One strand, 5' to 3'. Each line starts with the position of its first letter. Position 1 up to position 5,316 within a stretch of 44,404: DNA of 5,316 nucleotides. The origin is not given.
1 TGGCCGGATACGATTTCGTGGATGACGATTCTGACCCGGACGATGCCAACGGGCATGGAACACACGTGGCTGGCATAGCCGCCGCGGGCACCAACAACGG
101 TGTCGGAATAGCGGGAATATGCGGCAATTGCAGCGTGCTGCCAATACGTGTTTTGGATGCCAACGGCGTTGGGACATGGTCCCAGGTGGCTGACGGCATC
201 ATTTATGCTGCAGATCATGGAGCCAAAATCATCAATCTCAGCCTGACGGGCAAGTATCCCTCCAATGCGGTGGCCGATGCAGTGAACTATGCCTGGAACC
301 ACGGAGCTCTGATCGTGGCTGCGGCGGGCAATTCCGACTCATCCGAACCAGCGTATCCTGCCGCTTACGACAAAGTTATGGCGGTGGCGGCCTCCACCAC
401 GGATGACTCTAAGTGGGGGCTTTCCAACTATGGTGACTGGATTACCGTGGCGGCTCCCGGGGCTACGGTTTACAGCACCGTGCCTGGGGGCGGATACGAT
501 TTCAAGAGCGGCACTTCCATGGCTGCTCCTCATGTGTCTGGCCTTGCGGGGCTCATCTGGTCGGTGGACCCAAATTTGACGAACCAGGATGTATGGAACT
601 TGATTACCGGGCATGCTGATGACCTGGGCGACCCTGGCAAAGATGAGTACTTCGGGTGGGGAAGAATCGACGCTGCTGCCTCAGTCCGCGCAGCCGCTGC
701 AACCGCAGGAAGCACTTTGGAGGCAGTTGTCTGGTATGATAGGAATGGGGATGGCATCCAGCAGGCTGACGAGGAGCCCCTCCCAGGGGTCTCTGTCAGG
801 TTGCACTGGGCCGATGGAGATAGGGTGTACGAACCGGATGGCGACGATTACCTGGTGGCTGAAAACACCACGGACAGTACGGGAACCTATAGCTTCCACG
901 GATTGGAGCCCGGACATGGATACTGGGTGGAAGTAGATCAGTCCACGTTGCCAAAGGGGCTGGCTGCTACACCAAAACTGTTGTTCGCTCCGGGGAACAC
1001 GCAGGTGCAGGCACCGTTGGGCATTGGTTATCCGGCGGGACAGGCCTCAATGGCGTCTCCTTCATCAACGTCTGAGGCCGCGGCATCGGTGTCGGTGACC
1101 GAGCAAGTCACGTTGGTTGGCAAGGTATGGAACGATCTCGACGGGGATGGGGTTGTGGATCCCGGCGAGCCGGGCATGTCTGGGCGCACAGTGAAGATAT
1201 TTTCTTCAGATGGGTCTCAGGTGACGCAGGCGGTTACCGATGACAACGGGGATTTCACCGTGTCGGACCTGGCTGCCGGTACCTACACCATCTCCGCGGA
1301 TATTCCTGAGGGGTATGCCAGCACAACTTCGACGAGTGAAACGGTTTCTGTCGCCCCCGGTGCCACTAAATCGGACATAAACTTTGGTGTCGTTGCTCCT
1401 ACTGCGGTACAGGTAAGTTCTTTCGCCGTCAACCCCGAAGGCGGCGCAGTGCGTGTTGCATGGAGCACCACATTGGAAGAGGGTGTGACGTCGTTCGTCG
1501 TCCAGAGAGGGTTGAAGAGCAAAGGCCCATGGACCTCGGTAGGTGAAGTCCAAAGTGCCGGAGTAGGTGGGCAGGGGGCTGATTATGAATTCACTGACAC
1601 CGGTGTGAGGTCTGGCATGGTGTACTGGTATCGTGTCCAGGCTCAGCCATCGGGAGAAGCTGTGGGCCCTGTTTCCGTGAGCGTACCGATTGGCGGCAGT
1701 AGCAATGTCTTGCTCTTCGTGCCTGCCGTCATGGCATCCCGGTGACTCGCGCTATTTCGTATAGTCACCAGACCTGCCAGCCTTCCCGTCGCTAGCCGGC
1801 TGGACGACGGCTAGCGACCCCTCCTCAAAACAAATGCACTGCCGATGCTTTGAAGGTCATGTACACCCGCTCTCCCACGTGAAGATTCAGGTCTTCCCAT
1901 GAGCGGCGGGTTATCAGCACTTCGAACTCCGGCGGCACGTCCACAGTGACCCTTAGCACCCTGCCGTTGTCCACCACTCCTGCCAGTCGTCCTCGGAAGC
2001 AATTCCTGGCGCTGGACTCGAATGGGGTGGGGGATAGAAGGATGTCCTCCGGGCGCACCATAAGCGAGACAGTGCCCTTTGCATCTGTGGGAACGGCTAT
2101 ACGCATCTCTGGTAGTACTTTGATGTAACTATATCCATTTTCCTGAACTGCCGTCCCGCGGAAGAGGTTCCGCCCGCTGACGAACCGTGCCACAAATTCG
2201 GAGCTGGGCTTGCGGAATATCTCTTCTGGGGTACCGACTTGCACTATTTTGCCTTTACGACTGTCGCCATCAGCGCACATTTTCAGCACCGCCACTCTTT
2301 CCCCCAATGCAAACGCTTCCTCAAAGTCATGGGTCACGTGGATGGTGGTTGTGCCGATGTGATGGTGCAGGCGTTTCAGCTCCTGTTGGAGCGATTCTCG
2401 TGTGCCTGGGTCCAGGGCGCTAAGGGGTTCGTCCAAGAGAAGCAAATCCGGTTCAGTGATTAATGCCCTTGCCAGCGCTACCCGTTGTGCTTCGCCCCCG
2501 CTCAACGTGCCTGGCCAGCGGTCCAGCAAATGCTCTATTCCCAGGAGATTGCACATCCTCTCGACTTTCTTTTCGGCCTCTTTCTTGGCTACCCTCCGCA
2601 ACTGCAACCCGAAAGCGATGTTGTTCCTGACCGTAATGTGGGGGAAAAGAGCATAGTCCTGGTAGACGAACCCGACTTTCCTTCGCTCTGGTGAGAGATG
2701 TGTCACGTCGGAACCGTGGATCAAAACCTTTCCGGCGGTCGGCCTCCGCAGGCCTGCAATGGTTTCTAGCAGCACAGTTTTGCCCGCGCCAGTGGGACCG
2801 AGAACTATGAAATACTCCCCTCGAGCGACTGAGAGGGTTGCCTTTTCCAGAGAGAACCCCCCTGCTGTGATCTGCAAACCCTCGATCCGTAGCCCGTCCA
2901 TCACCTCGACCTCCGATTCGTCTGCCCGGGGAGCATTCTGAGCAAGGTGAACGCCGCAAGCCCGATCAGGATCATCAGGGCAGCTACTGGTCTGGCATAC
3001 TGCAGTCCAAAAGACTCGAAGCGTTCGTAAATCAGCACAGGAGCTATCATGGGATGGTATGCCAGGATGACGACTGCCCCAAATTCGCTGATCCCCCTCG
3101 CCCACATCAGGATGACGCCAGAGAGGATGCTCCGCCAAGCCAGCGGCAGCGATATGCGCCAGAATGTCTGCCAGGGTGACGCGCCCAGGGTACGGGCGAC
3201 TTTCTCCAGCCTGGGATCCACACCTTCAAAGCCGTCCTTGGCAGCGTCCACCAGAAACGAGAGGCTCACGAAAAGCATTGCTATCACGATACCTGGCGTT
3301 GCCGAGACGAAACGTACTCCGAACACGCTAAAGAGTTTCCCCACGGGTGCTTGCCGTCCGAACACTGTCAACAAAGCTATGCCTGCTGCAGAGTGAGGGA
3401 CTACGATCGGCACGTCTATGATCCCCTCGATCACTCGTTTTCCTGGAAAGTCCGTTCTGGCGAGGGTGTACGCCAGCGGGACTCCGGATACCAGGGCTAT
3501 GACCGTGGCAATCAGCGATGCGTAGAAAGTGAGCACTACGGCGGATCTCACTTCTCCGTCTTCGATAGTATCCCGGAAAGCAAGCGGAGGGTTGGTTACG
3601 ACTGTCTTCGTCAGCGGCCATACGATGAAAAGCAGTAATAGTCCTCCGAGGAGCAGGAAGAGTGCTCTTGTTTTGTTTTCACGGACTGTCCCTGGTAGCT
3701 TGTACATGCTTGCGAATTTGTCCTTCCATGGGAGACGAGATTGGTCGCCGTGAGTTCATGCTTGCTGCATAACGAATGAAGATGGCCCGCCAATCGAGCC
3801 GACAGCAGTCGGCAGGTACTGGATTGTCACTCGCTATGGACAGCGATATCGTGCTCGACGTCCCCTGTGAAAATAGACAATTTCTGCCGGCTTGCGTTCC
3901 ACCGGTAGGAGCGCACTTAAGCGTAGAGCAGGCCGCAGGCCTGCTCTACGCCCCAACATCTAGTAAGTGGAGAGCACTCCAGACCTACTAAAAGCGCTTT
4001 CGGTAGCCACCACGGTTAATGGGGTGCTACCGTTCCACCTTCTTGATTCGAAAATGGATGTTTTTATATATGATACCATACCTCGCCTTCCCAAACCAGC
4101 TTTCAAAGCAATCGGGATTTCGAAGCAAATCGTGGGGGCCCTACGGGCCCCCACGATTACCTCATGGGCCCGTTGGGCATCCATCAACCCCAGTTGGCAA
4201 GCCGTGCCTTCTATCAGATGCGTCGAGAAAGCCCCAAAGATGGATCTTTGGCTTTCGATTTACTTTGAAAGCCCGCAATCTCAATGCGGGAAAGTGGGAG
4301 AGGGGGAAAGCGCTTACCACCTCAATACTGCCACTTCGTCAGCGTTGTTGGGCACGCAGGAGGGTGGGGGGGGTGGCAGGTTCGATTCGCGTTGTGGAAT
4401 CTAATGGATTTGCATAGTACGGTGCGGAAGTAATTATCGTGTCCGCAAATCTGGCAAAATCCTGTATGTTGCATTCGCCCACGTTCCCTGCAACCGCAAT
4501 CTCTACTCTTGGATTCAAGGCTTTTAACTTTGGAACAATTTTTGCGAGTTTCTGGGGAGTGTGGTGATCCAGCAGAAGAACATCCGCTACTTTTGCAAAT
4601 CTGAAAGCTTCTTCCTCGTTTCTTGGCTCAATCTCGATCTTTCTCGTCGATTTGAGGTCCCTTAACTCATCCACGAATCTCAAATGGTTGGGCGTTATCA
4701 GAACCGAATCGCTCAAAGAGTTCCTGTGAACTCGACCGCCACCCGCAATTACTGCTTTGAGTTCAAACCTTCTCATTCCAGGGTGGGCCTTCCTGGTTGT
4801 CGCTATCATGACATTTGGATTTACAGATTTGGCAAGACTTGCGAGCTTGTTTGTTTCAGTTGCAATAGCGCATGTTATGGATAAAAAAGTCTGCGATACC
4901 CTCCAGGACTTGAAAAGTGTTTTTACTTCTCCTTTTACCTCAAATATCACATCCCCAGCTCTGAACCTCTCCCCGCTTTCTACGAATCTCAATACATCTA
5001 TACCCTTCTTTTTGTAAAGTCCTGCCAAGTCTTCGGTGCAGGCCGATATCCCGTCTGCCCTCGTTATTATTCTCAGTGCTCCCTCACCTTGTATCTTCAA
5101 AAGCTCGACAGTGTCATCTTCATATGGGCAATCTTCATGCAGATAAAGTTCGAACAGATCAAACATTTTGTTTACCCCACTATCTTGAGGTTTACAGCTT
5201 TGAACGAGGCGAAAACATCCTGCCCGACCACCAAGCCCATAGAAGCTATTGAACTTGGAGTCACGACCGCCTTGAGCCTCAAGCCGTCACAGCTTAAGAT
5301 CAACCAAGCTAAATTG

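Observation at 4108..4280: Possible 6-bp target-site duplications flanking the repeat: evidence for mobility, with caveats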

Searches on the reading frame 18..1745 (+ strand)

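Call 64: search_protein_families(library=pfam, proteins=[window:18-1745:+], max_evalue=0.00001)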
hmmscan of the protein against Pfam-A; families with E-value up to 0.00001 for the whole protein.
window:18-1745:+ (575 aa): 4 families
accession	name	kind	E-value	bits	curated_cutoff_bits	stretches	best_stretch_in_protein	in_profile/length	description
PF00082.27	Peptidase_S8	-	4.3e-50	171.1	21.8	1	2-215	45-288/288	Subtilase family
PF17210.9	SdrD_B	-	2.8e-31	108.4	29.7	2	369-440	6-77/112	SdrD B-like domain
PF13620.12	CarboxypepD_reg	-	2e-15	57.3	32.3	1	379-455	6-78/82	Carboxypeptidase regulatory-like domain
PF17802.7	SpaA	-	1.3e-13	51.3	23.1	1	387-446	16-77/91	Prealbumin-like fold domain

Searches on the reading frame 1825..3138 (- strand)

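Call 11: search_protein_families(library=pfam, proteins=[window:1825-3138:-])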
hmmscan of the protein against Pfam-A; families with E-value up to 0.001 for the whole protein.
window:1825-3138:- (437 aa): 4 families
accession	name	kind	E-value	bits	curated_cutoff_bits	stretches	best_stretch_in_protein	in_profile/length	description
PF00005.33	ABC_tran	-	7.7e-35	120.9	25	1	98-239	2-136/137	ABC transporter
PF03459.23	TOBE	-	1.8e-12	47.7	22.3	1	375-436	1-64/64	TOBE domain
PF08402.16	TOBE_2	-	3.2e-07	30.8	21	1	359-437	1-76/76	TOBE domain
PF13304.12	AAA_21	-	0.00019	22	27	0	219-271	244-299/304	AAA domain, putative AbiEii toxin, Type IV TA system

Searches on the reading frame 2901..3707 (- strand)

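Call 11: search_protein_families(library=pfam, proteins=[window:2901-3707:-])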
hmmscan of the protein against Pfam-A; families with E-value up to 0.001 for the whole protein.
window:2901-3707:- (268 aa): 1 family
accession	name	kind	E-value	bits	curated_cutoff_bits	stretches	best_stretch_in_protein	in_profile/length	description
PF00528.27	BPD_transp_1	-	1.8e-15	57.6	26.4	1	75-257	1-176/184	Binding-protein-dependent transport system inner membrane component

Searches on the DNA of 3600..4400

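Call 12: search_rna_families(source=window, start=3600, end=4400, threshold=evalue, max_evalue=10)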
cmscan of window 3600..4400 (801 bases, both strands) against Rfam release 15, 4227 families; matches with E-value up to 10: 2.
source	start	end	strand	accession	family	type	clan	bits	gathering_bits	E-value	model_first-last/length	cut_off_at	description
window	3919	3956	+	RF03924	mir-1228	Gene; miRNA;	-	17.9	88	4.7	1-73/73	no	mir-1228 microRNA precursor family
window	3921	3951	+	RF04165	mir-2483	Gene; miRNA;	-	16.2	75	5.6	1-80/80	no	mir-2483 microRNA precursor family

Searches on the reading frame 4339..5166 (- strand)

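Call 11: search_protein_families(library=pfam, proteins=[window:4339-5166:-])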
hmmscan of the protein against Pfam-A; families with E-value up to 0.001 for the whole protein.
window:4339-5166:- (275 aa): 2 families
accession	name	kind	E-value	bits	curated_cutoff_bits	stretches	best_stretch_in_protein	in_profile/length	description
PF01729.25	QRPTase_C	-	8e-30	104.2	23.1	1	101-256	1-165/169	Quinolinate phosphoribosyl transferase, C-terminal domain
PF02749.22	QRPTase_N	-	6e-12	46.1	27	1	21-97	5-80/82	Quinolinate phosphoribosyl transferase, N-terminal domain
